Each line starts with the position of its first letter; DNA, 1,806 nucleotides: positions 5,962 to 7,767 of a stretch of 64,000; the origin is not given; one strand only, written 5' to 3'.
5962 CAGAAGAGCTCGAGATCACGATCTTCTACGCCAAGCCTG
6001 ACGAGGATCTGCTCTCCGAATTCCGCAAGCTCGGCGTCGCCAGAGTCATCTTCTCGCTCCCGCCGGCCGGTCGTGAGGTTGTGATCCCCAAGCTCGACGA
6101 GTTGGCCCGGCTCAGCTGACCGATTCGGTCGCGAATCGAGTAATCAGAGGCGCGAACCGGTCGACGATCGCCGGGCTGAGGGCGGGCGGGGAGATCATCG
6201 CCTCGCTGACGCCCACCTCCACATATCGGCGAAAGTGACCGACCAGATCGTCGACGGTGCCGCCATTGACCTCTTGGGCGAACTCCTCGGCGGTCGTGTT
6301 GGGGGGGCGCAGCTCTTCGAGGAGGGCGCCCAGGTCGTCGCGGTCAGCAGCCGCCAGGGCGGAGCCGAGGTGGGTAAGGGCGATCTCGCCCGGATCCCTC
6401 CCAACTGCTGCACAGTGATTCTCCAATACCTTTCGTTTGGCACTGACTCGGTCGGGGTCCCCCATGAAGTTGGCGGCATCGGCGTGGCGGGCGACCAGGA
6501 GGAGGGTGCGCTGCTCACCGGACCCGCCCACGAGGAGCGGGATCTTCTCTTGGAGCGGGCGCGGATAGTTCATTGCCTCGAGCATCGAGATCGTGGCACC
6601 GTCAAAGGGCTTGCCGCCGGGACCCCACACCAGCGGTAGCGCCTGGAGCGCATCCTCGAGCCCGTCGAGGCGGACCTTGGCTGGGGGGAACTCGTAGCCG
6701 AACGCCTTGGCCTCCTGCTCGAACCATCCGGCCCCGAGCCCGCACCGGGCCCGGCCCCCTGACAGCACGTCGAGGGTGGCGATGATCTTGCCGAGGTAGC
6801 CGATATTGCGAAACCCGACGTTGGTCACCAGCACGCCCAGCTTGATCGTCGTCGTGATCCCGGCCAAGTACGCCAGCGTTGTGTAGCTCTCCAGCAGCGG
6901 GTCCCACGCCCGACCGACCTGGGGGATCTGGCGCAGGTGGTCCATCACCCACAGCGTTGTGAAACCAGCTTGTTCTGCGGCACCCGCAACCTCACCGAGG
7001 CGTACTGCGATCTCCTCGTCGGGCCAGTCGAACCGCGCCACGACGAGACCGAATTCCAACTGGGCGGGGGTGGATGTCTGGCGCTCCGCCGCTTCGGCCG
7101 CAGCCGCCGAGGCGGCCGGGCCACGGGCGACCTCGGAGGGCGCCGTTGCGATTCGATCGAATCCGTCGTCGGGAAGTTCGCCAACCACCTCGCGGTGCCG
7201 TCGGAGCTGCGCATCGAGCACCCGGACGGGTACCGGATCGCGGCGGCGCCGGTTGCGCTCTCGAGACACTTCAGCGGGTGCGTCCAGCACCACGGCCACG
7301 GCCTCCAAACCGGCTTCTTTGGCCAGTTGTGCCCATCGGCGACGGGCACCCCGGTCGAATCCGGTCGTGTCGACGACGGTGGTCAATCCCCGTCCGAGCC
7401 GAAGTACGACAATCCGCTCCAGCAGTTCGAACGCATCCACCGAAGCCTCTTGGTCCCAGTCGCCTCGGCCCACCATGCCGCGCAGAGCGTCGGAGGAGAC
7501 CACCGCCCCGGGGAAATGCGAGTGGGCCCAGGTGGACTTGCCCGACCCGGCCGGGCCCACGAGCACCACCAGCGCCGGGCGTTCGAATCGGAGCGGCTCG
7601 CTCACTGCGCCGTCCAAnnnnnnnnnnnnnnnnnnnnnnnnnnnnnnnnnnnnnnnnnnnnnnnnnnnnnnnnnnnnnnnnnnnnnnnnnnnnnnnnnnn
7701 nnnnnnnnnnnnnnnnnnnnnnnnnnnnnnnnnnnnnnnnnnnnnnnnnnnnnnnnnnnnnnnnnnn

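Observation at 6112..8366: AAA_33-type P-loop kinase fused to an F420-type LLM oxidoreductase, translationally coupled to an SDR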

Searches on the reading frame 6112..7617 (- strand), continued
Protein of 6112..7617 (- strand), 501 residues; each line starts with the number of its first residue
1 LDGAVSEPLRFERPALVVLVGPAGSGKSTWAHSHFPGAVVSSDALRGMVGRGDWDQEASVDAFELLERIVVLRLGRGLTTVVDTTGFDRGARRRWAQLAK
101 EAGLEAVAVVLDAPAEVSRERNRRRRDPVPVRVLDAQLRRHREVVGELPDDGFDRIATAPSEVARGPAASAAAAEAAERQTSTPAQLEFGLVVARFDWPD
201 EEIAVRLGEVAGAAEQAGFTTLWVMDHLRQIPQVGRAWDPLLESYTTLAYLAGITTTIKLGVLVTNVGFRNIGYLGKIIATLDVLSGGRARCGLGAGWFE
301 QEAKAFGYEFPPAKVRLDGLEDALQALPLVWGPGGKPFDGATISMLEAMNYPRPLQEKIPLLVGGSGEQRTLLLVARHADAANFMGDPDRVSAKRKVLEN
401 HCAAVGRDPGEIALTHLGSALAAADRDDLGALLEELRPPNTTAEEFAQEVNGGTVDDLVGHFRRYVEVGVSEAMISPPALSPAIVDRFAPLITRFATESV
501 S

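Call 48: fold_search(model_id=the predicted structure, library=pdb)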
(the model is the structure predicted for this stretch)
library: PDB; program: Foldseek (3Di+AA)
matches with E <= 10: 1776; with E <= 0.001: 255
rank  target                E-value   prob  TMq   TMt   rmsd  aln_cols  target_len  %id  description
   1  8qq8                  1.2e-18  1.00  0.52  0.76   4.6       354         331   20  Crystal Structure of F420-dependent Methylene-Tetrahydromethanopterin Reductase Mutant E6Q from Methanocaldococcus Janna (released 2024-05-29)
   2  8qpl_A                1.2e-18  1.00  0.52  0.77   4.4       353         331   20  F420-Dependent Methylene-Tetrahydromethanopterin Reductase with F420 from Methanocaldococcus jannaschii (released 2024-05-29)
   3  1z69_A                2.1e-18  1.00  0.50  0.75   5.0       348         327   21  Crystal structure of methylenetetrahydromethanopterin reductase (Mer) in complex with coenzyme F420 (released 2005-06-21)
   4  3rao_A                4.8e-18  1.00  0.53  0.75   3.6       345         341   22  Crystal Structure of the Luciferase-like Monooxygenase from Bacillus cereus ATCC 10987. (released 2011-05-11)
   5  8qpl_B                9.2e-18  1.00  0.52  0.78   4.9       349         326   20  F420-Dependent Methylene-Tetrahydromethanopterin Reductase with F420 from Methanocaldococcus jannaschii (released 2024-05-29)
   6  8t0u_F                9.2e-18  1.00  0.53  0.80   3.5       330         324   18  Crystal structure of dimethylsulfone monooxygenase SfnG from Pseudomonas fluorescens (released 2024-11-27)
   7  1rhc                  1.1e-17  1.00  0.54  0.78   4.2       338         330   17  F420-dependent secondary alcohol dehydrogenase in complex with an F420-acetone adduct (released 2004-03-30)
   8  8qpm_A                1.1e-17  1.00  0.52  0.77   4.4       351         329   20  Structure of methylene-tetrahydromethanopterin reductase from Methanocaldococcus jannaschii (released 2024-05-29)
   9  8t0u_C                1.3e-17  1.00  0.53  0.80   3.2       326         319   19  Crystal structure of dimethylsulfone monooxygenase SfnG from Pseudomonas fluorescens (released 2024-11-27)
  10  8t0u_E                1.4e-17  1.00  0.53  0.78   3.5       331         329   19  Crystal structure of dimethylsulfone monooxygenase SfnG from Pseudomonas fluorescens (released 2024-11-27)
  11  8t0w_A                1.9e-17  1.00  0.51  0.70   7.2       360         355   18  Crystal structure of dimethylsulfone (DMSO2) monooxygenase SfnG from Pseudomonas fluorescens with DMSO2 and oxidized F (released 2024-11-27)
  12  8t0u_H                2.3e-17  1.00  0.51  0.81   3.3       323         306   20  Crystal structure of dimethylsulfone monooxygenase SfnG from Pseudomonas fluorescens (released 2024-11-27)
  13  8t0w_F                2.5e-17  1.00  0.53  0.73   5.0       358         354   18  Crystal structure of dimethylsulfone (DMSO2) monooxygenase SfnG from Pseudomonas fluorescens with DMSO2 and oxidized F (released 2024-11-27)
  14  3rao_B                3.2e-17  1.00  0.54  0.76   3.4       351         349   22  Crystal Structure of the Luciferase-like Monooxygenase from Bacillus cereus ATCC 10987. (released 2011-05-11)
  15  8t0u_G                3.4e-17  1.00  0.52  0.85   3.5       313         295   20  Crystal structure of dimethylsulfone monooxygenase SfnG from Pseudomonas fluorescens (released 2024-11-27)
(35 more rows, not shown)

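Call 64: search_solved_structures(query=A2, max_evalue=0.00001, show_alignments=5)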
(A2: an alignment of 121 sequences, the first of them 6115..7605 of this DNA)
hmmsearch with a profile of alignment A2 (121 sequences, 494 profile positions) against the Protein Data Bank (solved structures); distinct sequences matched with E-value up to 0.00001: 47.
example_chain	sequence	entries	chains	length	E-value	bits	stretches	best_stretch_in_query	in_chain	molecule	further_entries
4gp6_A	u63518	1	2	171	3.4e-38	134.7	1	2-156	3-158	Metallophosphoesterase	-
4gp7_A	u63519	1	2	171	6.5e-38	133.8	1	2-156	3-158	Metallophosphoesterase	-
4jst_A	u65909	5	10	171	1.1e-37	133.1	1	2-156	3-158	Metallophosphoesterase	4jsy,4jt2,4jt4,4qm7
4mde_A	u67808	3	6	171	1.8e-37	132.4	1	2-156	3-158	Metallophosphoesterase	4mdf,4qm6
3rao_A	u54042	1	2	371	7.2e-26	94.1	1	203-406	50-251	Putative Luciferase-like Monooxygenase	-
6sgl_AAA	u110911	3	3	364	1e-20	77.1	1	205-404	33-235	Pyrimidine monooxygenase RutA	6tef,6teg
6sgg_AAA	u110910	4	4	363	1e-20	77.1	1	205-404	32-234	Pyrimidine monooxygenase RutA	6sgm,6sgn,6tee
5wan_A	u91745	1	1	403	1.3e-20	76.7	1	205-404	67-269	Pyrimidine monooxygenase RutA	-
8qpl_A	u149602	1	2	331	1.5e-20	76.5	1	197-426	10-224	5,10-methylenetetrahydromethanopterin reductase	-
8qq8_A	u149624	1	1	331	1.5e-20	76.5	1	198-426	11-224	5,10-methylenetetrahydromethanopterin reductase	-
8qpm_A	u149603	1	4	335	1.6e-20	76.5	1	197-426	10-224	5,10-methylenetetrahydromethanopterin reductase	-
9fp4_A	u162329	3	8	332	3.1e-18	68.9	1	199-422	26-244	F420-dependent hydroxymycolic acid dehydrogenase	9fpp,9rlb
5lxe_A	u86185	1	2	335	2.5e-16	62.6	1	188-363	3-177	F420-dependent glucose-6-phosphate dehydrogenase 1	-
1rhc_A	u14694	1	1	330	5.1e-15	58.3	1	206-414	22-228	F420-dependent alcohol dehydrogenase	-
2b81_A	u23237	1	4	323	6.3e-15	58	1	179-361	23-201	Luciferase-like monooxygenase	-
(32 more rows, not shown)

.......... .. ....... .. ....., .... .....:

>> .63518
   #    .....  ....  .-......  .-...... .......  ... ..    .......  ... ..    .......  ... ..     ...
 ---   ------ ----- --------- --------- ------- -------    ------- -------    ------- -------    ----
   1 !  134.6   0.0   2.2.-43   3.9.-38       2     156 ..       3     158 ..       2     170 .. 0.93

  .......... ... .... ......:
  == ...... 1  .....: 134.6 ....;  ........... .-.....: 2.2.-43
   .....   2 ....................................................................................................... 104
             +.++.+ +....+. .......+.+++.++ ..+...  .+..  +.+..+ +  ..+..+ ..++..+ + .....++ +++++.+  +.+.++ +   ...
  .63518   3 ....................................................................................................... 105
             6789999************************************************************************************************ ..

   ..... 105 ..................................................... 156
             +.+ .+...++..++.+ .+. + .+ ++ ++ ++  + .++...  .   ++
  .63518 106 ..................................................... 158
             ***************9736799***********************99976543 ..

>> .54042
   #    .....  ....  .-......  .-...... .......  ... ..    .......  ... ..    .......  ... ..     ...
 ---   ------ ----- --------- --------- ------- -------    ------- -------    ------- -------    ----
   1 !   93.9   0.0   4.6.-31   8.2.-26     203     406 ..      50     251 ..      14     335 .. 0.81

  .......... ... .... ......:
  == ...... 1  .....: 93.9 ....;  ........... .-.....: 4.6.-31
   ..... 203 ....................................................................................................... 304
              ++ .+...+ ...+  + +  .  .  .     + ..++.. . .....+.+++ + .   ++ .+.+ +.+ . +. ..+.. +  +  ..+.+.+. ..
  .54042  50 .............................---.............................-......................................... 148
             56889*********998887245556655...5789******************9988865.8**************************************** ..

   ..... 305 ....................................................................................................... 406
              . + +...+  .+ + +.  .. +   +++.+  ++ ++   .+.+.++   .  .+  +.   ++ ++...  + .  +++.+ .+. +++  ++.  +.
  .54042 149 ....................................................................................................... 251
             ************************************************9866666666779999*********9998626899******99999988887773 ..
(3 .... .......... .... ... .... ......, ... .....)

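Call 87: list_cluster_members(proteins=[window:6115-7605:-, window:7605-8366:-])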
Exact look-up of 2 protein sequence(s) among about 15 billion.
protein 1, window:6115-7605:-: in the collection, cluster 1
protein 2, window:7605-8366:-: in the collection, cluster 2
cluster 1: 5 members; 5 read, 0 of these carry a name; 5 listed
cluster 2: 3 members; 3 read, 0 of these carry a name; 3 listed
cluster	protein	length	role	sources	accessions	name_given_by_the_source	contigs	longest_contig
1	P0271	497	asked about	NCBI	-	-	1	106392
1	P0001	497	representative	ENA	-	-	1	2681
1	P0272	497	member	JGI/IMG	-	-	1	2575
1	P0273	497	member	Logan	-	-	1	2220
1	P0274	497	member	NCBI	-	-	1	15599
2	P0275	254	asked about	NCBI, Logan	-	-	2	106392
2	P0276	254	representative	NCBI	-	-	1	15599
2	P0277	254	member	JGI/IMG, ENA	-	-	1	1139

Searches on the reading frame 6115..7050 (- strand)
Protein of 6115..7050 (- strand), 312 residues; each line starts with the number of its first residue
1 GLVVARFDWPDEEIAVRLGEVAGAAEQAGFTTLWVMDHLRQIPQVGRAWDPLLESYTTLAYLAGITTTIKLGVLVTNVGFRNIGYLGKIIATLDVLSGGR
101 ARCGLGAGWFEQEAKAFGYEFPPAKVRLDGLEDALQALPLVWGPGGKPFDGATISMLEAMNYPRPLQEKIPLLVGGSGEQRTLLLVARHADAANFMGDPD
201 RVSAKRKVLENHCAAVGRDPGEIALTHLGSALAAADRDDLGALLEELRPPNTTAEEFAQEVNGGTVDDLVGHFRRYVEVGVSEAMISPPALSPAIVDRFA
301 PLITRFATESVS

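Call 8: search_solved_structures(query=window:6115-7050:-, max_evalue=0.001, show_alignments=2)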
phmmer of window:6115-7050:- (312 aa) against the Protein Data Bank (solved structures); distinct sequences matched with E-value up to 0.001: 22.
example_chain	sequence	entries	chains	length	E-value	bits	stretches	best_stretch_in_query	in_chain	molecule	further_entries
3rao_A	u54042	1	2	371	5.5e-18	68.4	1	20-220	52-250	Putative Luciferase-like Monooxygenase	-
6sgg_AAA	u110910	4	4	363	1.9e-10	43.7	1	33-195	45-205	Pyrimidine monooxygenase RutA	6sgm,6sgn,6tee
6sgl_AAA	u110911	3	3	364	1.9e-10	43.7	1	33-195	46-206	Pyrimidine monooxygenase RutA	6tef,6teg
5wan_A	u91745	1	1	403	2.4e-10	43.3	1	33-195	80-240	Pyrimidine monooxygenase RutA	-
1z69_A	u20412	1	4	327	3.4e-10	42.8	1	13-239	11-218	Coenzyme F420-dependent N(5),N(10)-methylenetetrahydromethanopterin reductase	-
8cbb_A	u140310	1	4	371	5.7e-10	42.1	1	24-183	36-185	Alkanal monooxygenase alpha chain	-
8qpl_A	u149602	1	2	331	9.4e-10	41.4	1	24-225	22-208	5,10-methylenetetrahydromethanopterin reductase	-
8qpm_A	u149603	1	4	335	9.7e-10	41.4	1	24-225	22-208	5,10-methylenetetrahydromethanopterin reductase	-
8qq8_A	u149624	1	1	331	9.8e-10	41.3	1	24-225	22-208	5,10-methylenetetrahydromethanopterin reductase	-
1f07_A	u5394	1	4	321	1.1e-09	41.2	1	17-222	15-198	COENZYME F420-DEPENDENT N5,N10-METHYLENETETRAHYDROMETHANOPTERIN REDUCTASE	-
9g64_A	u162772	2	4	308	1.7e-09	40.6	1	22-140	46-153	F420-dependent oxidoreductase | Putative F420-dependent oxidoreductase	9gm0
9fp4_A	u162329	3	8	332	1.9e-09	40.4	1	17-224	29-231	F420-dependent hydroxymycolic acid dehydrogenase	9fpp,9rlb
9gkh_A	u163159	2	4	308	6.7e-09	38.6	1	58-140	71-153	Putative F420-dependent oxidoreductase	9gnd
9gnc_A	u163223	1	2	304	8.8e-09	38.2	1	22-140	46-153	Putative F420-dependent oxidoreductase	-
2b81_A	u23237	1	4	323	6.4e-08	35.4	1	20-192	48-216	Luciferase-like monooxygenase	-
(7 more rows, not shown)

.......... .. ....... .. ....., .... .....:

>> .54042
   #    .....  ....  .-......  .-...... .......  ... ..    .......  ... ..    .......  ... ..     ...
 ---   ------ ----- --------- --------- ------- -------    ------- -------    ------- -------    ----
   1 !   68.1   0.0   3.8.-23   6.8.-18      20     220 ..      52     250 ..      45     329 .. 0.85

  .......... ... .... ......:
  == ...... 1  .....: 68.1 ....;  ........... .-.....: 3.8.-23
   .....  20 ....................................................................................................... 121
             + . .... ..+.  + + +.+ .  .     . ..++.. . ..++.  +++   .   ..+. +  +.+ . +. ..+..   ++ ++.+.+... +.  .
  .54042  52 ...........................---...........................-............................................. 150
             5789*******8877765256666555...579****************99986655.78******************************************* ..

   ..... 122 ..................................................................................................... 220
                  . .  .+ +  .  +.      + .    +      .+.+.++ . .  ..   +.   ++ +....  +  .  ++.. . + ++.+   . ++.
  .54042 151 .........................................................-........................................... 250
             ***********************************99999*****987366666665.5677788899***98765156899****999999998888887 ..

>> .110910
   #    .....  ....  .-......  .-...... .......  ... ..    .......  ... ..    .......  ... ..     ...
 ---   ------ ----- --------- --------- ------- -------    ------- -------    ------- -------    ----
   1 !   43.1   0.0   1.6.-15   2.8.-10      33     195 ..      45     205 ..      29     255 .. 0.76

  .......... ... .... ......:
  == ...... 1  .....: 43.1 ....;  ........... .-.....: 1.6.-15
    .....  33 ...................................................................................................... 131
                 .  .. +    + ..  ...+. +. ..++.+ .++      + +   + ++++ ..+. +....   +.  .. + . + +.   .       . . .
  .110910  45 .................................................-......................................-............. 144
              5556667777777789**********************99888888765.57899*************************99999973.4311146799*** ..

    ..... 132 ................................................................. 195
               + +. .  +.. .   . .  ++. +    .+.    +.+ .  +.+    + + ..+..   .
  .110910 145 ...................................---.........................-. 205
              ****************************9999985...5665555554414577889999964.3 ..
